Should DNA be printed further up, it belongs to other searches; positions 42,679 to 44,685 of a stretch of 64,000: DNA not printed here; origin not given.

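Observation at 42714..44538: UbiD-family decarboxylase carrying a canonical Tat signal and a Pro/Gly-rich linker, implying a periplasmic prFMN enzyme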

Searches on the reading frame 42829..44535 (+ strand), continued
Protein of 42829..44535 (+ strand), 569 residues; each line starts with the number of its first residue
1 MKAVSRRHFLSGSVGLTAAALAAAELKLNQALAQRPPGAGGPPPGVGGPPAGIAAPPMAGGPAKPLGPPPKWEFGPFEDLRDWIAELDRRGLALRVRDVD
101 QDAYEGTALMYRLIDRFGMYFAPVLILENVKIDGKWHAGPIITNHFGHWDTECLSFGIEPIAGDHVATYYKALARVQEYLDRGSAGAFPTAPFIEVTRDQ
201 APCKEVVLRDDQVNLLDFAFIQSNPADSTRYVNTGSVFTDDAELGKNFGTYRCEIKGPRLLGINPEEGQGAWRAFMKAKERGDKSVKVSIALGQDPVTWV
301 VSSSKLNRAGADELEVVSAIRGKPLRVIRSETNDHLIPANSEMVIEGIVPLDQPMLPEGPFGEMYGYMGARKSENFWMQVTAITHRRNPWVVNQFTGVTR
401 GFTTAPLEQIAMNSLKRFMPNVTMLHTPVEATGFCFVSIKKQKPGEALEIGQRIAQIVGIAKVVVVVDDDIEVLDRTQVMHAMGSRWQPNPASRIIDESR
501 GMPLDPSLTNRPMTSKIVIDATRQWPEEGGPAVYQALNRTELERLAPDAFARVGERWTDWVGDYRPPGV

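Call 33: find_related_loci(query=A1, collection=genome_contigs, flank=10000)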
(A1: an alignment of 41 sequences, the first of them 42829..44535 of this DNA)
Query A1 (569 aa) in genome_contigs; peptide patterns used: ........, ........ (x = any residue, [..] = any of these).
220 stretches matched a pattern; 178 encode a relative of the query (tblastn E <= 1e-3); the best 80 are kept; 80 distinct loci.
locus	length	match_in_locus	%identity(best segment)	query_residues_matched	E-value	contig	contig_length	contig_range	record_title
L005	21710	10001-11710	88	1-569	0e+0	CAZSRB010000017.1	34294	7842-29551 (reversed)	MAG TPA_asm: uncultured Acidibacter sp. isolate binchicken_co208_233 genome assembly, contig: NODE_1674_length_34294_cov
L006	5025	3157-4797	78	1-569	0e+0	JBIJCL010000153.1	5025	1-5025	MAG: Steroidobacteraceae bacterium isolate ME2006-08-18D11_3300042945_group2_bin293 Rohwer_bin2472_scaffold_30679_c1, wh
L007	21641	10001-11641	76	1-569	0e+0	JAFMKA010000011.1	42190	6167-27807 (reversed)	MAG: Steroidobacteraceae bacterium isolate DEBay_Sum019D_L_G_99 NODE_493_length_42190_cov_13.650409, whole genome shotgu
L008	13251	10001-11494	85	72-569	0e+0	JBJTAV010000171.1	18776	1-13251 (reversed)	MAG: Gammaproteobacteria bacterium isolate samp_4332_semibin_316 samp_4332_1693875, whole genome shotgun sequence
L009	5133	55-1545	84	72-568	0e+0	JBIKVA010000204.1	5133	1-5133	MAG: Steroidobacteraceae bacterium isolate ME2015-08-16_3300047121_group6_bin98 Rohwer_bin2477_scaffold_23738_c1, whole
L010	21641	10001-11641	77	1-569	0e+0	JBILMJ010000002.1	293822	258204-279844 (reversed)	MAG: Steroidobacteraceae bacterium isolate ME2017-08-18_3300034012_group7_bin80 Rohwer_bin2483_scaffold_4_c3, whole geno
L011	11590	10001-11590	88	1-529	0e+0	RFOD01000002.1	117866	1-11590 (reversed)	MAG: Gammaproteobacteria bacterium isolate WB4_4_260 contig_100_1, whole genome shotgun sequence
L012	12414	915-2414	83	70-569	0e+0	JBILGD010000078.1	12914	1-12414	MAG: Steroidobacteraceae bacterium isolate ME2016-09-23_3300044730_group7_bin152 Rohwer_bin2481_scaffold_4024_c1, whole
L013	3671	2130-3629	83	70-569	0e+0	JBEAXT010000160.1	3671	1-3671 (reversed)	MAG: Pseudomonadota bacterium isolate NASQAN2011_275_B_bin.56 scaffold_135998, whole genome shotgun sequence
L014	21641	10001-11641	77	1-569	0e+0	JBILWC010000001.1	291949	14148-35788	MAG: Steroidobacteraceae bacterium isolate ME2018-08-31_3300042380_group8_bin61 Rohwer_bin2484_scaffold_6_c1, whole geno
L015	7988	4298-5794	82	70-568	0e+0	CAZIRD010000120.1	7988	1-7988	MAG TPA_asm: uncultured Acidibacter sp. isolate SRP278252_co3_77 genome assembly, contig: NODE_18680_length_7988_cov_15.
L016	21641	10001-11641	76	1-569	0e+0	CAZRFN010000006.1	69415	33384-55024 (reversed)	MAG TPA_asm: uncultured Acidibacter sp. isolate SRP193358_co1_528 genome assembly, contig: NODE_586_length_69415_cov_25.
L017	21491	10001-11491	82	72-568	0e+0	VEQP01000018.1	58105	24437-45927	MAG: Nevskiaceae bacterium isolate ZLKRG17 NODE_325_length_58105_cov_8.013333, whole genome shotgun sequence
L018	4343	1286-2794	82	67-569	0e+0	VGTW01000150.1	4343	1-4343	MAG: Gammaproteobacteria bacterium isolate M_surface_9_m2_068 M_surface_9_m2_068_Ga0194116_10029051, whole genome shotgu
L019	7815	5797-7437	76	1-569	0e+0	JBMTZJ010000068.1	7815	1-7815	MAG: Steroidobacteraceae bacterium isolate LKB_V6_S18_50percent_par_maxbin.025_sub NODE_4909_length_7815_cov_13.457990,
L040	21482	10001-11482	69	72-568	0e+0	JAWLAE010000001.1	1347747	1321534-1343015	MAG: Steroidobacteraceae bacterium isolate BC1.39 BC1.39.fa-1, whole genome shotgun sequence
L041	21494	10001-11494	72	70-567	0e+0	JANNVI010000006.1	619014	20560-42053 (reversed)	MAG: Gammaproteobacteria bacterium isolate VAR_34_metabat_508 VAR_34_k141_2821101, whole genome shotgun sequence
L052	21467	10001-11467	60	76-565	0e+0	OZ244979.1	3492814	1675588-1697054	MAG: Gammaproteobacteria bacterium isolate 9d8d5de1-5af5-42b2-8d9c-b1e3713c647d genome assembly, chromosome: 1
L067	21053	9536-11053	55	47-557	0e+0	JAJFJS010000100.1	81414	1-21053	MAG: Gammaproteobacteria bacterium isolate OFTM71 OFTM71_99, whole genome shotgun sequence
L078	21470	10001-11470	55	70-561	0e+0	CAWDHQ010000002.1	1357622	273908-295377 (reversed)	MAG: uncultured Gammaproteobacteria bacterium isolate MFD04716.bin.1.291 genome assembly, contig: contig_13999, whole ge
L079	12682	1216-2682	55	75-561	0e+0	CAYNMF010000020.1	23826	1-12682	MAG TPA_asm: uncultured Chromatiaceae bacterium isolate binchicken_co275_512 genome assembly, contig: NODE_2591_length_2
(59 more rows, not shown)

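Call 41: search_protein_families(library=pfam, proteins=[L078:9070-9759:-, L078:9091-9771:+, L078:7016-7894:-, L078:12123-12827:-, L078:12090-13226:+, L078:12824-13690:-, L078:12851-15190:+, L078:14063-15229:-, L078:15220-16623:+, L078:6032-6493:-], max_evalue=0.001)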
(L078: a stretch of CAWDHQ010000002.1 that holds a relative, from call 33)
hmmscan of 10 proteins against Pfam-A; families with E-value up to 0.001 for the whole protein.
L078:9070-9759:- (229 aa): 0 families

L078:9091-9771:+ (226 aa): 2 families
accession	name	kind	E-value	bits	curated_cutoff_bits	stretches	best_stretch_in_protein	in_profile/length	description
PF01738.24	DLH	-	3.8e-37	128.4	21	1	17-223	2-216/217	Dienelactone hydrolase family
PF00561.26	Abhydrolase_1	-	4.4e-08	33.5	25.8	0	148-195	196-239/245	alpha/beta hydrolase fold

L078:7016-7894:- (292 aa): 1 family
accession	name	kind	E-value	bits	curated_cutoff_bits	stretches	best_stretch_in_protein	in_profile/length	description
PF03547.23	Mem_trans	-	3.8e-23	82.1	25.7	2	146-286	196-342/343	Membrane transport protein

L078:12123-12827:- (234 aa): 1 family
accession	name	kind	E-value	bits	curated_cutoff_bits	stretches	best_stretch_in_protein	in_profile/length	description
PF04402.19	SIMPL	-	4.3e-20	73.3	25.2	1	38-204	1-160/205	Protein of unknown function (DUF541)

L078:12090-13226:+ (378 aa): 0 families

L078:12824-13690:- (288 aa): 1 family
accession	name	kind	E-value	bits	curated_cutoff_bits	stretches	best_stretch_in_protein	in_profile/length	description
PF01557.24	FAA_hydrolase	-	7.2e-72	242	23.9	1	79-283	2-214/214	Fumarylacetoacetate (FAA) hydrolase C-terminal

L078:12851-15190:+ (779 aa): 1 family
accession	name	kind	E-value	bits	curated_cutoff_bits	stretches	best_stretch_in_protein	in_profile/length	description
PF00171.27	Aldedh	-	3.9e-171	570.1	23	1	312-770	1-460/461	Aldehyde dehydrogenase family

L078:14063-15229:- (388 aa): 0 families

L078:15220-16623:+ (467 aa): 1 family
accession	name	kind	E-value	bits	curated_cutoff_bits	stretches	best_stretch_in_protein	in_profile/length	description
PF01554.23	MatE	-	2.3e-52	177.4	24.9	2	26-186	1-161/161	MatE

L078:6032-6493:- (153 aa): 1 family
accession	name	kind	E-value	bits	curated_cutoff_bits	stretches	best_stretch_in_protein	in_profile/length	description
PF09361.15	Phasin_2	-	4.6e-11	43.2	24.9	1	46-140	3-97/100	Phasin protein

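Call 42: search_protein_families(library=pfam, proteins=[L040:11492-12685:+, L040:9138-9773:-, L040:13879-14583:+, L040:14580-16742:-, L052:13299-14552:-, L041:11482-12774:+, L041:8875-9723:-, L041:8439-9044:-, L078:5288-5806:-, L078:3440-5278:-], max_evalue=0.001)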
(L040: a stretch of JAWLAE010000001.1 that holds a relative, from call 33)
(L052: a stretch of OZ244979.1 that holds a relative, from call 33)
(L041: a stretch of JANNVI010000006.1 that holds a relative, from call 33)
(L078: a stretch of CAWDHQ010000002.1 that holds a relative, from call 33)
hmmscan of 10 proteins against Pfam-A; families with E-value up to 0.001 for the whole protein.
L040:11492-12685:+ (397 aa): 4 families
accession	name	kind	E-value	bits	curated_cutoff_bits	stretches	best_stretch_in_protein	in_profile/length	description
PF13460.12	NAD_binding_10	-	2.6e-34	119.1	27.2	1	35-221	1-184/184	NAD(P)H-binding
PF19780.4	DUF6265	-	3.2e-20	73.1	23.8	1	262-367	1-115/116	Domain of unknown function (DUF6265)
PF05368.20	NmrA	-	2.7e-08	34.2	27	1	29-177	3-144/298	NmrA-like family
PF01370.27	Epimerase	-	2.8e-06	27.4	20.9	1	31-186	1-176/240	NAD dependent epimerase/dehydratase family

L040:9138-9773:- (211 aa): 1 family
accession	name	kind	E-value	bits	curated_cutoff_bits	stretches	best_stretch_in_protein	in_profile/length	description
PF00903.31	Glyoxalase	-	3.9e-06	27.7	20.6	1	44-185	4-120/121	Glyoxalase/Bleomycin resistance protein/Dioxygenase superfamily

L040:13879-14583:+ (234 aa): 0 families

L040:14580-16742:- (720 aa): 2 families
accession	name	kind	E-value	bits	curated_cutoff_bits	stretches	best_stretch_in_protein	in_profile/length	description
PF06452.16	CBM9_1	-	7e-11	42.8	23.4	1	47-200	1-146/185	Carbohydrate family 9 binding domain-like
PF19313.5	DUF5916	-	2.4e-07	30.3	22.6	1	276-343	39-100/572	Domain of unknown function (DUF5916)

L052:13299-14552:- (417 aa): 1 family
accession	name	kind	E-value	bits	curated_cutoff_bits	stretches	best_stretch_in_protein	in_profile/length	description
PF07690.21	MFS_1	-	2.2e-49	168.7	33.4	2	20-286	2-265/347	Major Facilitator Superfamily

L041:11482-12774:+ (430 aa): 5 families
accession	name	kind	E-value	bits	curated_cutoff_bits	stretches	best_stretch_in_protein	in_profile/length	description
PF13460.12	NAD_binding_10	-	7.4e-34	117.7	27.2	1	63-253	1-184/184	NAD(P)H-binding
PF19780.4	DUF6265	-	1.2e-18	68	23.8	1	298-404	2-115/116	Domain of unknown function (DUF6265)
PF05368.20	NmrA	-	6.1e-14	52.7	27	1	59-208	5-143/298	NmrA-like family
PF01370.27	Epimerase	-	2.5e-10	40.6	20.9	1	60-173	2-119/240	NAD dependent epimerase/dehydratase family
PF01073.25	3Beta_HSD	-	5.5e-05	22.8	22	1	61-171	2-117/280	3-beta hydroxysteroid dehydrogenase/isomerase family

L041:8875-9723:- (282 aa): 3 families
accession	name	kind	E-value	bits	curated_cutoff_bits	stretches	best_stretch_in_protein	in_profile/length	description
PF00106.31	adh_short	-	3.3e-46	157.7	26.6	1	17-203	3-189/195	short chain dehydrogenase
PF13561.12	adh_short_C2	-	4.9e-41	141.3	27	1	23-237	3-218/236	Enoyl-(Acyl carrier protein) reductase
PF08659.16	KR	-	1.2e-13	51.9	22.6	1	18-179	4-165/180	KR domain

L041:8439-9044:- (201 aa): 3 families
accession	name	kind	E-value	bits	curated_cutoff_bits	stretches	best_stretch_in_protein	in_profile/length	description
PF00903.31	Glyoxalase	-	2.4e-09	38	20.6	1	66-189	4-121/121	Glyoxalase/Bleomycin resistance protein/Dioxygenase superfamily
PF22677.2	Ble-like_N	-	1.8e-05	24.8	24.5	1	66-86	4-24/41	Bleomycin resistance protein-like N-terminal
PF13669.12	Glyoxalase_4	-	0.00016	22.4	27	1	66-167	2-100/109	Glyoxalase/Bleomycin resistance protein/Dioxygenase superfamily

L078:5288-5806:- (172 aa): 2 families
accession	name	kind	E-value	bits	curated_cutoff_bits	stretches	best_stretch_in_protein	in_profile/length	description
PF07879.16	PHB_acc_N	-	2.7e-27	95.1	25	1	4-63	1-60/61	PHB/PHA accumulation regulator DNA-binding domain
PF05233.18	PHB_acc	-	3e-15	56.4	27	1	68-107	1-40/40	PHB accumulation regulatory domain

L078:3440-5278:- (612 aa): 2 families
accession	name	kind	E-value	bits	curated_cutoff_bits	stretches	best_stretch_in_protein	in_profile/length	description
PF07167.19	PhaC_N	-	2.8e-74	248.9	23.7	1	122-293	2-173/173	Poly-beta-hydroxybutyrate polymerase (PhaC) N-terminus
PF00561.26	Abhydrolase_1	-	1.6e-09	38.2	25.8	1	294-533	23-240/245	alpha/beta hydrolase fold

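Call 51: search_protein_families(library=pfam, alignment_id=A1, max_evalue=0.1)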
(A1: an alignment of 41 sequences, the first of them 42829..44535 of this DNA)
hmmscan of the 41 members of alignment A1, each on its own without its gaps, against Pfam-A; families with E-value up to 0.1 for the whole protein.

A. member 1, window:42829-44535:+ (569 aa): 4 families
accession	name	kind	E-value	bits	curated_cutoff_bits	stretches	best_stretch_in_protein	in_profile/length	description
PF01977.22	UbiD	-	4.2e-48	163.7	23.3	1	196-397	3-204/206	3-octaprenyl-4-hydroxybenzoate carboxy-lyase Rift-related domain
PF20696.2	UbiD_C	-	1.2e-23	83.9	24.2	1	406-521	6-127/127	3-octaprenyl-4-hydroxybenzoate carboxy-lyase C-terminal domain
PF20695.2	UbiD_N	-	0.0032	18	24.3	1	84-160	1-67/78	3-octaprenyl-4-hydroxybenzoate carboxy-lyase N-terminal domain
PF10518.14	TAT_signal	-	0.01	16.2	22.7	1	4-23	2-21/21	TAT (twin-arginine translocation) pathway signal sequence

B. families by the number of members that match (of 41 scanned): 4 families
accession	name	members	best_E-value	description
PF01977.22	UbiD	41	1.8e-54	3-octaprenyl-4-hydroxybenzoate carboxy-lyase Rift-related domain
PF20696.2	UbiD_C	41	1e-26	3-octaprenyl-4-hydroxybenzoate carboxy-lyase C-terminal domain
PF20695.2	UbiD_N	32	5.4e-06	3-octaprenyl-4-hydroxybenzoate carboxy-lyase N-terminal domain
PF10518.14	TAT_signal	31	0.00015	TAT (twin-arginine translocation) pathway signal sequence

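Call 52: predict_structure(alignment_id=A1)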
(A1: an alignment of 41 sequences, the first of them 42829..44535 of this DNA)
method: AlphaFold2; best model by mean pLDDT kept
length: 569 residues; sequences in the alignment: 41
mean_pLDDT: 74.6   pTM: 0.73
mean pLDDT of the five models: 74.6, 74.3, 72.2, 71.7, 70.7
residues with pLDDT >= 90: 145; 70-90: 237; 50-70: 96; < 50: 91
segments of 3 or more residues with pLDDT < 50: 1-25, 35-61, 364-368, 430-432, 488-490, 501-513, 530-542
pLDDT, mean of each block of 10 residues (from residue 1): 34 35 51 46 34 32 70 87 92 92 88 73 89 92 80 89 85 90 79 94 96 94 79 82 74 86 77 88 94 89 62 86 93 94 95 81 47 83 95 72 77 80 74 73 84 76 78 69 55 65 45 63 61 38 59 78 72
secondary structure, 60 per line:
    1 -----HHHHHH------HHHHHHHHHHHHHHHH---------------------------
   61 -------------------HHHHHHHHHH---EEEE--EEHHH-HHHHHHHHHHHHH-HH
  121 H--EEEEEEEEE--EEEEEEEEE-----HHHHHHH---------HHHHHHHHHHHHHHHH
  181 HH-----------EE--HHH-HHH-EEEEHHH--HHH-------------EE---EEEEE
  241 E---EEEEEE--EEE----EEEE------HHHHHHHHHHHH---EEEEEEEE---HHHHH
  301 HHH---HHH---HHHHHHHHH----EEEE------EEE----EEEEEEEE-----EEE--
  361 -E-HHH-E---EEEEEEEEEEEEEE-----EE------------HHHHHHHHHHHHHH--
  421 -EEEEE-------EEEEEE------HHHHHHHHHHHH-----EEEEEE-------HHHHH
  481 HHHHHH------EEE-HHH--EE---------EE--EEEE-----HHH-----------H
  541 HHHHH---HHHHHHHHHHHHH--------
elements in order: H6-11 H18-33 H80-89 E93-96 H105-117 E124-132 E135-143 H149-155 H165-182 E206-209 E236-241 E245-250 E253-255 E260-263 H270-281 E285-292 H296-303 H313-321 E326-329 E336-338 E343-350 E356-358 E372-385 H405-418 E422-426 E434-439 H446-457 E463-468 H476-486 E493-495 E517-520 H540-545 H549-561
